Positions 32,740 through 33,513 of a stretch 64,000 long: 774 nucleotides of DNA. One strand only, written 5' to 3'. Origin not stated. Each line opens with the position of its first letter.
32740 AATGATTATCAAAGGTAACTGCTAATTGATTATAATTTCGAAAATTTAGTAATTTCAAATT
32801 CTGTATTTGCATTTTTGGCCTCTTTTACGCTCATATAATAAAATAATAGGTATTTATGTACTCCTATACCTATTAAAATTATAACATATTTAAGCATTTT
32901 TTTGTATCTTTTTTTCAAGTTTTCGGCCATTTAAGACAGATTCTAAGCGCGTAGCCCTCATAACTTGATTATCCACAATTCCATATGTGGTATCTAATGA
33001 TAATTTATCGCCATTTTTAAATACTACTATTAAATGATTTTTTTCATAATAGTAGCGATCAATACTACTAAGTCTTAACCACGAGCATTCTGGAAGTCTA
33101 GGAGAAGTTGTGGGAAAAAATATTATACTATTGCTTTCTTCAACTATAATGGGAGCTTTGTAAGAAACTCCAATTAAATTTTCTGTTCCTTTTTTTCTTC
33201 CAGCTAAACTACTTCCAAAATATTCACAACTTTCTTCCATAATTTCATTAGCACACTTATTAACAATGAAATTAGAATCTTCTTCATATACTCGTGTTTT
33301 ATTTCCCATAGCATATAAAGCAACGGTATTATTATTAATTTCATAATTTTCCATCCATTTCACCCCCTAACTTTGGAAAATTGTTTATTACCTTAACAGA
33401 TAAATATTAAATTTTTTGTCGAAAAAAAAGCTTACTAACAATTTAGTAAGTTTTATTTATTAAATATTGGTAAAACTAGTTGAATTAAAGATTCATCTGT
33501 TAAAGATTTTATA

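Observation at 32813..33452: ComK-family transcription factor gene as an independent insert between dnaN and recF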

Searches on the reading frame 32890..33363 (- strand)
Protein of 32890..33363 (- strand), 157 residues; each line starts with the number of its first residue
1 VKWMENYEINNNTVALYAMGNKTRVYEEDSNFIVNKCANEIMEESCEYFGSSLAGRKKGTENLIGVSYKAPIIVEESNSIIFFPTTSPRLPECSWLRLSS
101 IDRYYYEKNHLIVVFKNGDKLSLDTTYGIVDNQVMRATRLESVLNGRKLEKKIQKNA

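Call 3: search_protein_families(library=pfam, proteins=[window:32890-33363:-], max_evalue=1)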
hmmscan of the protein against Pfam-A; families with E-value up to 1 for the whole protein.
window:32890-33363:- (157 aa): 3 families
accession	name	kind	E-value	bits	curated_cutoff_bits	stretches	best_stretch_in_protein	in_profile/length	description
PF06338.17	ComK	-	1.6e-40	138.8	22.3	1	4-147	1-150/152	ComK protein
PF03450.22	CO_deh_flav_C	-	0.031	14.8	25.5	1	122-153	31-62/102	CO dehydrogenase flavoprotein C-terminal domain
PF22001.1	MP31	-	0.11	13.1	27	0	138-149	18-29/31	PTEN upstream open reading frame MP31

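Call 4: search_protein_families(library=ncbifam, proteins=[window:32890-33363:-], max_evalue=1)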
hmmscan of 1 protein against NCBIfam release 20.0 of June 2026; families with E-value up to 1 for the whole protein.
window:32890-33363:- (157 aa): 1 family
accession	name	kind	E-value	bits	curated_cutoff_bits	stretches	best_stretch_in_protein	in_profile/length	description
NF010646.0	PRK14045.1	equivalog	0.12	11.6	550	1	11-45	110-144/329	1-aminocyclopropane-1-carboxylate deaminase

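Call 8: find_encoding_contigs(protein=window:32890-33363:-, flank=6000, max_places=6)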
Protein window:32890-33363:- (157 aa): no gene with exactly this product is on record in the collection.

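Call 9: find_homologous_proteins(query=window:32890-33363:-)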
Query window:32890-33363:- (157 aa): 1550 proteins with E <= 0.001 among 1569 candidates; the best 120 are listed.
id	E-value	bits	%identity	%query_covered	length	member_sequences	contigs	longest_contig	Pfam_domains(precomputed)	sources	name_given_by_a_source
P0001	2.0e-96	337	100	98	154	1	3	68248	PF06338.18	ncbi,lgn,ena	-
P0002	2.2e-84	298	88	97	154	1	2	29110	PF06338.18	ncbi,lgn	-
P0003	3.2e-84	298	88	97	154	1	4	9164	PF06338.18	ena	-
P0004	4.1e-82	291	87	98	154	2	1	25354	PF06338.18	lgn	-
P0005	7.9e-82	290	85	98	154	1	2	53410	PF06338.18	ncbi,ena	-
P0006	2.8e-81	288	86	98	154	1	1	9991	PF06338.18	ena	-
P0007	7.8e-80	284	84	98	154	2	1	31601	PF06338.18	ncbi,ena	-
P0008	9.0e-80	283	84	98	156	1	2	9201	PF06338.18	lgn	-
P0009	1.1e-79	283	86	96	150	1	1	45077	PF06338.18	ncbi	-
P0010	6.1e-79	281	83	98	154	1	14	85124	PF06338.18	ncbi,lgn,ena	-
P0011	2.5e-78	279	82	98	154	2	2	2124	PF06338.18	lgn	-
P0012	7.1e-78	277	82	98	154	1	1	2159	PF06338.18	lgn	-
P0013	1.4e-77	276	83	98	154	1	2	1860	PF06338.18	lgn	-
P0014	3.7e-77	275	84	97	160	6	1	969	PF06338.18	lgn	-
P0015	2.8e-76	272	82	97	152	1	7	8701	PF06338.18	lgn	-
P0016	3.5e-74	265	78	99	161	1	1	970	PF06338.18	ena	-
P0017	9.4e-73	261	77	97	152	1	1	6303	PF06338.18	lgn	-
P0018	1.3e-72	260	81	92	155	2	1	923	PF06338.18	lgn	-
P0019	2.0e-72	260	77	96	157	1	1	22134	PF06338.18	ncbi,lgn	-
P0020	1.4e-69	250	75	96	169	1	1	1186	PF06338.18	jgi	jgi:competence protein ComK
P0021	1.9e-69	250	75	96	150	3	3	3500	PF06338.18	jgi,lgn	jgi:competence protein ComK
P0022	4.9e-69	249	75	92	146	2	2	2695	PF06338.18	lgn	-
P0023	9.5e-69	248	73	96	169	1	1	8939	PF06338.18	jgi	jgi:competence protein ComK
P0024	8.2e-68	245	75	96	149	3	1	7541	PF06338.18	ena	-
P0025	1.4e-67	244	72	96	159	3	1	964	PF06338.18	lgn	-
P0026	1.4e-66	241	74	94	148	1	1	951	PF06338.18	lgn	-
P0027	1.6e-66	240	73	97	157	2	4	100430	PF06338.18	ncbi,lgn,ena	-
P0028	1.8e-66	240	73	97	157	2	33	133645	PF06338.18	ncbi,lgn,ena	-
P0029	3.7e-66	239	69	98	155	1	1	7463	PF06338.18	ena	-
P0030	4.4e-66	239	69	96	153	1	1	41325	PF06338.18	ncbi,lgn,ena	-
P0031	2.8e-64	233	72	93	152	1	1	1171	PF06338.18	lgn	-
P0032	4.1e-64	233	69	97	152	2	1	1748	PF06338.18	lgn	-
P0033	4.2e-64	233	69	96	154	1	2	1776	PF06338.18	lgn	-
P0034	4.6e-64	232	67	97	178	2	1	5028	PF06338.18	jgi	jgi:competence protein ComK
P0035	1.1e-63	231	68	96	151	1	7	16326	PF06338.18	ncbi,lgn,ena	-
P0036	1.2e-63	231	68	97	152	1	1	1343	PF06338.18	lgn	-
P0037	3.7e-63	230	68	95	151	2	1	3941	PF06338.18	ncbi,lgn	-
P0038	4.6e-63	229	68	94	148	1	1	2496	PF06338.18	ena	-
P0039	5.5e-63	229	69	94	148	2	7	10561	PF06338.18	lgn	-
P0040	6.3e-63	229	68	94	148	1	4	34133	PF06338.18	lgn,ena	-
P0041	6.4e-63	229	68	94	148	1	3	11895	PF06338.18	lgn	-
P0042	7.1e-63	229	68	94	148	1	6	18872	PF06338.18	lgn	-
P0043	7.3e-63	229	66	95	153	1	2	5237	PF06338.18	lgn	-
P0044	8.7e-63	228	68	94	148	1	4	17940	PF06338.18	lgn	-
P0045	1.3e-62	228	70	94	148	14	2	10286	PF06338.18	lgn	-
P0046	3.2e-62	227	68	96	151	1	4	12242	PF06338.18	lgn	-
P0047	4.1e-62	226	70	93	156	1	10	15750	PF06338.18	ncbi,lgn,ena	-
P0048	4.6e-62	226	68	94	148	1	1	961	PF06338.18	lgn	-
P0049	1.0e-61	225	67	94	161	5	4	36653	PF06338.18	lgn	-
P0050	1.2e-61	225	66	95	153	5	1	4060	PF06338.18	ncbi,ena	-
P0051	2.1e-61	224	67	94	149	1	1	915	PF06338.18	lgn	-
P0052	2.1e-61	224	66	97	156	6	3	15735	PF06338.18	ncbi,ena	-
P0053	3.6e-61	223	68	95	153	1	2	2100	PF06338.18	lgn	-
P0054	4.6e-61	223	68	94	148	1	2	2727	PF06338.18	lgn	-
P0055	5.2e-61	223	70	92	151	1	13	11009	PF06338.18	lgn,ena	-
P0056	1.6e-60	221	68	94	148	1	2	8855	PF06338.18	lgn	-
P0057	1.6e-60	221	68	92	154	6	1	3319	PF06338.18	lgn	-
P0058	1.6e-60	221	68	92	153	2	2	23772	PF06338.18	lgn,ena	-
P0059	3.4e-60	220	66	92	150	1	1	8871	PF06338.18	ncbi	-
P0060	4.8e-60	219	68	94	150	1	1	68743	PF06338.18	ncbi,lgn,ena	-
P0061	7.2e-60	219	68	94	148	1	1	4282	PF06338.18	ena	-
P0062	1.0e-59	218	67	95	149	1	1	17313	PF06338.18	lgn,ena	-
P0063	1.3e-59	218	65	94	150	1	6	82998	PF06338.18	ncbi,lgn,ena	-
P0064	2.0e-59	217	63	96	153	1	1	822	PF06338.18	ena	-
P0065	2.4e-59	217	66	96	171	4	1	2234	PF06338.18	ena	-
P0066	2.6e-59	217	66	96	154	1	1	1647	PF06338.18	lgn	-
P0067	2.7e-59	217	66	94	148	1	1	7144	PF06338.18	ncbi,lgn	-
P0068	4.4e-59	216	66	91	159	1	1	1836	PF06338.18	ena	-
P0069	5.1e-59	216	64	94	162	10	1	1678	PF06338.18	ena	-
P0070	5.9e-59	216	66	96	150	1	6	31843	PF06338.18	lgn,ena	-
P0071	1.0e-58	215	65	94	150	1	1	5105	PF06338.18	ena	-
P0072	2.3e-58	214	65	92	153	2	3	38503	PF06338.18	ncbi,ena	-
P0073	2.4e-58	214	64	94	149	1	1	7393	PF06338.18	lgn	-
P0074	3.6e-58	213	64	97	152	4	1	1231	PF06338.18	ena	-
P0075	3.8e-58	213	64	96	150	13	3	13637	PF06338.18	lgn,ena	-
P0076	8.1e-58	212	65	94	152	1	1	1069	PF06338.18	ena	-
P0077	8.7e-58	212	64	96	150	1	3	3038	PF06338.18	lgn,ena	-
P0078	1.0e-57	212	66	94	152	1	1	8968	PF06338.18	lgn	-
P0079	1.5e-57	211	64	97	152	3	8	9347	PF06338.18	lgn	-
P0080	1.7e-57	211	64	96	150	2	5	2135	PF06338.18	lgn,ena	-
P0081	1.8e-57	211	62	97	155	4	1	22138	PF06338.18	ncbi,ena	-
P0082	2.2e-57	211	64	94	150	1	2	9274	PF06338.18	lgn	-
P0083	2.2e-57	211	66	92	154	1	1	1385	PF06338.18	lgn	-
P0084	2.3e-57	211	61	96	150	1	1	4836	PF06338.18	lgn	-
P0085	2.5e-57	211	63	96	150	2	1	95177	PF06338.18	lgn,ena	-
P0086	2.8e-57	210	66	94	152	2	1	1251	PF06338.18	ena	-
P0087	2.9e-57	210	61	96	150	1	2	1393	PF06338.18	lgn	-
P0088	3.1e-57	210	66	92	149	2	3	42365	PF06338.18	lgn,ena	-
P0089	3.9e-57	210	61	94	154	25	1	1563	PF06338.18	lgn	-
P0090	4.3e-57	210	61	96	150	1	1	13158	PF06338.18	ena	-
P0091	4.9e-57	210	65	96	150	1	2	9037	PF06338.18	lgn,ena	-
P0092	8.6e-57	209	61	97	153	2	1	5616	PF06338.18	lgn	-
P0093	8.7e-57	209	61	92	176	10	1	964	PF06338.18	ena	-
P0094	9.8e-57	209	64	92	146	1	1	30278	PF06338.18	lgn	-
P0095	1.2e-56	208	64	96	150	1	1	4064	PF06338.18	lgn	-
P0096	1.3e-56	208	64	94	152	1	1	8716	PF06338.18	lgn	-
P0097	1.3e-56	208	61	96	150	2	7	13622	PF06338.18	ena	-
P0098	1.3e-56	208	62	96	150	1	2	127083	PF06338.18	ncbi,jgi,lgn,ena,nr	ncbi:MAG: competence protein [Firmicutes bacterium]|nr:competence protein [Bacillota bacterium]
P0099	1.4e-56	208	61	96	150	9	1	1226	PF06338.18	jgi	-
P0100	1.4e-56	208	61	96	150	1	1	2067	PF06338.18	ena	-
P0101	1.6e-56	208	63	95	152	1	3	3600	PF06338.18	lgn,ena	-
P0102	1.6e-56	208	64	94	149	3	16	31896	PF06338.18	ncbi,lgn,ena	-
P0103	1.8e-56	208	61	96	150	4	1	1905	PF06338.18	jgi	-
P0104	2.2e-56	208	64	94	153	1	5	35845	PF06338.18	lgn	-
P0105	2.5e-56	207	62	96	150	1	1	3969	PF06338.18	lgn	-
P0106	2.7e-56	207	65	92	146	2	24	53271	PF06338.18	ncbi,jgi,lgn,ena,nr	ncbi:MAG: competence protein [Bacilli bacterium]|jgi:competence protein ComK|nr:competence protein [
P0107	3.0e-56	207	63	92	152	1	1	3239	PF06338.18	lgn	-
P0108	3.8e-56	207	64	94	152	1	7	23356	PF06338.18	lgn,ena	-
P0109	5.8e-56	206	64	94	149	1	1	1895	PF06338.18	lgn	-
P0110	6.0e-56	206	61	96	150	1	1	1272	PF06338.18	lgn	-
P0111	6.2e-56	206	64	94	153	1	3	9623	PF06338.18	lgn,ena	-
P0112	6.6e-56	206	64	92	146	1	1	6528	PF06338.18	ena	-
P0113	7.1e-56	206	62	96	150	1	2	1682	PF06338.18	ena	-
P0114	7.1e-56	206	63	92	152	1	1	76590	PF06338.18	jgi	-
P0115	7.4e-56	206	58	97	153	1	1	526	PF06338.18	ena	-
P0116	7.7e-56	206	62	96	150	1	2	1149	PF06338.18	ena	-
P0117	8.1e-56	206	64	94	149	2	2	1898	PF06338.18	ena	-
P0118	1.0e-55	205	60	96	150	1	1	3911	PF06338.18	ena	-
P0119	1.2e-55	205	61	96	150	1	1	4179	PF06338.18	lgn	-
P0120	1.6e-55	205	63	94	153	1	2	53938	PF06338.18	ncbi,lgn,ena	-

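Call 10: find_encoding_contigs(protein=P0001, flank=5000, max_places=3)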
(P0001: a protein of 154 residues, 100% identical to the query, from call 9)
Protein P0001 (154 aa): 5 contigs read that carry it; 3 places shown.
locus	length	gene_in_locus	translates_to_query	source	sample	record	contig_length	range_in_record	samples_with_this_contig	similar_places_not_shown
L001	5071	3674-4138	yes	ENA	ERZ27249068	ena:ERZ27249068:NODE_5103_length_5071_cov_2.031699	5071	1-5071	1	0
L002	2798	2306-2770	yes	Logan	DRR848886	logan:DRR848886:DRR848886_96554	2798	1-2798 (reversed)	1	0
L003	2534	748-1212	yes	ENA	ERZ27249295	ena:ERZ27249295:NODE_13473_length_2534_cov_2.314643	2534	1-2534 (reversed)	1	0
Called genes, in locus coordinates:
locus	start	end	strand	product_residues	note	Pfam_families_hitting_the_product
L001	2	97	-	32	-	?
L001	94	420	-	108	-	PF00825:Ribonuclease_P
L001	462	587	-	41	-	PF00468:Ribosomal_L34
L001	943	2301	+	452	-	PF11638:DnaA_N, PF00308:Bac_DnaA, PF08299:Bac_DnaA_C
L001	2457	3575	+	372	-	PF00712:DNA_pol3_beta, PF02767:DNA_pol3_beta_2, PF02768:DNA_pol3_beta_3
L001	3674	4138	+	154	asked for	PF06338:ComK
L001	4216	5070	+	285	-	?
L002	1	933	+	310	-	?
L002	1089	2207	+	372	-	PF00712:DNA_pol3_beta, PF02767:DNA_pol3_beta_2, PF02768:DNA_pol3_beta_3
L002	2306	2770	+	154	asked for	PF06338:ComK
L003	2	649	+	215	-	?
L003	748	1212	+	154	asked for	PF06338:ComK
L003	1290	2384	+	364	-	PF02463:SMC_N, PF13175:AAA_15 (faint), PF13476:AAA_23 (weak), PF13304:AAA_21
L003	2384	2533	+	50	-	?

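Call 11: find_encoding_contigs(protein=P0098, flank=5000, max_places=3)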
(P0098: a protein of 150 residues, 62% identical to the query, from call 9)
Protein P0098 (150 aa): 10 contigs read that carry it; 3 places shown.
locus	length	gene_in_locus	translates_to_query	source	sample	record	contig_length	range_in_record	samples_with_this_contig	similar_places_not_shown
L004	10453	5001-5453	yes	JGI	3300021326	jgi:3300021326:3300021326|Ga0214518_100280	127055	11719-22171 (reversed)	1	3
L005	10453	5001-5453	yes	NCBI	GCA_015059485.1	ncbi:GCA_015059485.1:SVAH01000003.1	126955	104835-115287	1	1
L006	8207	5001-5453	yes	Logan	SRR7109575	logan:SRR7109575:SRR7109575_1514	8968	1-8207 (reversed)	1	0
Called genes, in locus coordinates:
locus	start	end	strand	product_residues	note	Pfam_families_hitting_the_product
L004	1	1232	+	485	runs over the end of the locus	PF02195:ParB_N, PF17762:HTH_ParB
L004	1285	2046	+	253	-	PF00106:adh_short, PF01370:Epimerase (weak), PF08659:KR, PF13561:adh_short_C2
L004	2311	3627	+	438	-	PF11638:DnaA_N, PF00308:Bac_DnaA, PF01695:IstB_IS21 (weak), PF00004:AAA (weak), PF13173:AAA_14 (weak), PF13401:AAA_22 (faint), PF13479:AAA_24 (faint), PF08299:Bac_DnaA_C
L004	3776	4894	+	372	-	PF00712:DNA_pol3_beta, PF02767:DNA_pol3_beta_2, PF02768:DNA_pol3_beta_3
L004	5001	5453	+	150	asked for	PF06338:ComK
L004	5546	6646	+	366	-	PF02463:SMC_N, PF13476:AAA_23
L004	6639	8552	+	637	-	PF02518:HATPase_c, PF00204:DNA_gyraseB, PF01751:Toprim, PF00986:DNA_gyraseB_C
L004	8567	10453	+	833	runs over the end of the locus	PF00521:DNA_topoisoIV, PF03989:DNA_gyraseA_C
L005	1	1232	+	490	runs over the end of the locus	PF02195:ParB_N, PF17762:HTH_ParB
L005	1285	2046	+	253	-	PF00106:adh_short, PF01370:Epimerase (weak), PF08659:KR, PF13561:adh_short_C2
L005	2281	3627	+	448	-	PF11638:DnaA_N, PF00308:Bac_DnaA, PF01695:IstB_IS21 (weak), PF13173:AAA_14 (weak), PF13401:AAA_22 (faint), PF13479:AAA_24 (faint), PF00004:AAA (weak), PF08299:Bac_DnaA_C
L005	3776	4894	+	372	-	PF00712:DNA_pol3_beta, PF02767:DNA_pol3_beta_2, PF02768:DNA_pol3_beta_3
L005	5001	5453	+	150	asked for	PF06338:ComK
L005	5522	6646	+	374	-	PF02463:SMC_N, PF13476:AAA_23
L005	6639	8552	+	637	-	PF02518:HATPase_c, PF00204:DNA_gyraseB, PF01751:Toprim, PF00986:DNA_gyraseB_C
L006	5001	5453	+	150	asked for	PF06338:ComK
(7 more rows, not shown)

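Call 12: find_encoding_contigs(protein=P0028, flank=5000, max_places=3)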
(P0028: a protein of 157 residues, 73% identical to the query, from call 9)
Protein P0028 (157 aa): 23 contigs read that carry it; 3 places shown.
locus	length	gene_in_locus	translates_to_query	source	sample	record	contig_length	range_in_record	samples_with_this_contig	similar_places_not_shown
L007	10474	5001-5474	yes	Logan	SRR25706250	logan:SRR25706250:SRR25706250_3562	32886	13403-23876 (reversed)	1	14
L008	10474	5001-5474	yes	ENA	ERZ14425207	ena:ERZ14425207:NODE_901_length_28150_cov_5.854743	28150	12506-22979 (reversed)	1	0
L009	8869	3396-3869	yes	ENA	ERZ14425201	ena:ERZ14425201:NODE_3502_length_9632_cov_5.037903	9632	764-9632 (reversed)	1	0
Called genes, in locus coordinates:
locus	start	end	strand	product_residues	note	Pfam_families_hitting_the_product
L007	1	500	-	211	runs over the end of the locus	PF14804:Jag_N (weak), PF13083:KH_KhpA-B, PF07650:KH_2 (weak), PF01424:R3H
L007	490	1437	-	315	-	PF02096:60KD_IMP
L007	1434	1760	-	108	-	PF00825:Ribonuclease_P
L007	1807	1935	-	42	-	PF00468:Ribosomal_L34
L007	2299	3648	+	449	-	PF11638:DnaA_N, PF01695:IstB_IS21 (weak), PF00308:Bac_DnaA, PF01637:ATPase_2 (faint), PF13173:AAA_14 (faint), PF13401:AAA_22 (faint), PF00004:AAA (weak), PF08299:Bac_DnaA_C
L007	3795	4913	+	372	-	PF00712:DNA_pol3_beta, PF02767:DNA_pol3_beta_2, PF02768:DNA_pol3_beta_3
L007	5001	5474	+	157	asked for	PF06338:ComK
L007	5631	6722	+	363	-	PF02463:SMC_N, PF13175:AAA_15 (weak), PF13476:AAA_23, PF13514:AAA_27 (faint), PF13304:AAA_21 (weak)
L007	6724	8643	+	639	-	PF02518:HATPase_c, PF00204:DNA_gyraseB, PF01751:Toprim, PF00986:DNA_gyraseB_C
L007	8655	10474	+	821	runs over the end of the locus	PF00521:DNA_topoisoIV, PF03989:DNA_gyraseA_C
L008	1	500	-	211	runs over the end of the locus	PF14804:Jag_N (weak), PF13083:KH_KhpA-B, PF07650:KH_2 (weak), PF01424:R3H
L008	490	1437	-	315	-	PF02096:60KD_IMP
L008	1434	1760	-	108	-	PF00825:Ribonuclease_P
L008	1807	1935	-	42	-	PF00468:Ribosomal_L34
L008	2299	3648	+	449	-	PF11638:DnaA_N, PF01695:IstB_IS21 (weak), PF00308:Bac_DnaA, PF01637:ATPase_2 (faint), PF13173:AAA_14 (faint), PF13401:AAA_22 (faint), PF00004:AAA (weak), PF08299:Bac_DnaA_C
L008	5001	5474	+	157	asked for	PF06338:ComK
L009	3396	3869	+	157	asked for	PF06338:ComK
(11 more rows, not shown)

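Call 16: search_solved_structures(query=P0001, max_evalue=1, show_alignments=2)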
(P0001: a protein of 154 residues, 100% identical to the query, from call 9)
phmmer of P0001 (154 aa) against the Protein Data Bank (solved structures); distinct sequences matched with E-value up to 1: 0.
